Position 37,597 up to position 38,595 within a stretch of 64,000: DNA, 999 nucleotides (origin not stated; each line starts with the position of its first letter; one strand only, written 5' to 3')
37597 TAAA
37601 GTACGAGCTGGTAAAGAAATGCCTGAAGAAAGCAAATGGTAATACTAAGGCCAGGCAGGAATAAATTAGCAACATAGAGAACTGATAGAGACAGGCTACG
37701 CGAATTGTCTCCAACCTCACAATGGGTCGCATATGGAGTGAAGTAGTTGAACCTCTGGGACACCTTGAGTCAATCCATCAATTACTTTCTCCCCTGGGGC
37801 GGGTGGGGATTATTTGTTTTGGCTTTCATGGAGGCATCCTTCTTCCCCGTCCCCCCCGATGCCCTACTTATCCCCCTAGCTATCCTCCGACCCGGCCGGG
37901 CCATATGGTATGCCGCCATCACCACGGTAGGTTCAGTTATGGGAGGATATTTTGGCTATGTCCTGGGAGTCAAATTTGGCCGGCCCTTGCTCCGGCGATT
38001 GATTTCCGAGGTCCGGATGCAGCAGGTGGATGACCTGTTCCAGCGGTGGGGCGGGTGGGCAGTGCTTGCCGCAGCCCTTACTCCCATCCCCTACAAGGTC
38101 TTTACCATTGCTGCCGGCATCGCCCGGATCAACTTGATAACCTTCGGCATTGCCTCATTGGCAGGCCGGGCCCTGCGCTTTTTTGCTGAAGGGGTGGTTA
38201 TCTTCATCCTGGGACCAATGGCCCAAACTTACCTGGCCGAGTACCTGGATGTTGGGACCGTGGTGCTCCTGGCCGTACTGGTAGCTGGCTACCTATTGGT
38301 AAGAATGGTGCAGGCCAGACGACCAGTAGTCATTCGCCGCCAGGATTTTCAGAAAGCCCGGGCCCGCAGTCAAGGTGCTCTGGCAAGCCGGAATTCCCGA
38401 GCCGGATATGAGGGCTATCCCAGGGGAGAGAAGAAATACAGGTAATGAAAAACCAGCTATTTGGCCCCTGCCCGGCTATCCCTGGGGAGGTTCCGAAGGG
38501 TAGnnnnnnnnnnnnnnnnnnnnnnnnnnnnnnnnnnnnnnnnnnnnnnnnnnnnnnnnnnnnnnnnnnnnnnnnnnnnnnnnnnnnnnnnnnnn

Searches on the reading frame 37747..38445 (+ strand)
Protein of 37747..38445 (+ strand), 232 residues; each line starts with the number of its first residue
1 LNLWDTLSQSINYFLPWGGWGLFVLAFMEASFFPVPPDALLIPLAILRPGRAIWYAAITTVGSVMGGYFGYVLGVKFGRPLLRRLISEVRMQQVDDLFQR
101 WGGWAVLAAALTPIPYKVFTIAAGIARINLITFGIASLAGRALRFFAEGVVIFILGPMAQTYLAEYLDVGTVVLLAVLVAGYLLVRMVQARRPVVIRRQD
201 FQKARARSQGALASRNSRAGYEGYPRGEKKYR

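Call 11: search_protein_families(library=pfam, proteins=[window:37747-38445:+])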
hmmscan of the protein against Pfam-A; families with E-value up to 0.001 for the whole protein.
window:37747-38445:+ (232 aa): 1 family
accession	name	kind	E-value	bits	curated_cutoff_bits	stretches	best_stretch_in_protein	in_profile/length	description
PF09335.16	VTT_dom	-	9.9e-15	55.5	33.9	1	36-147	2-116/123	VTT domain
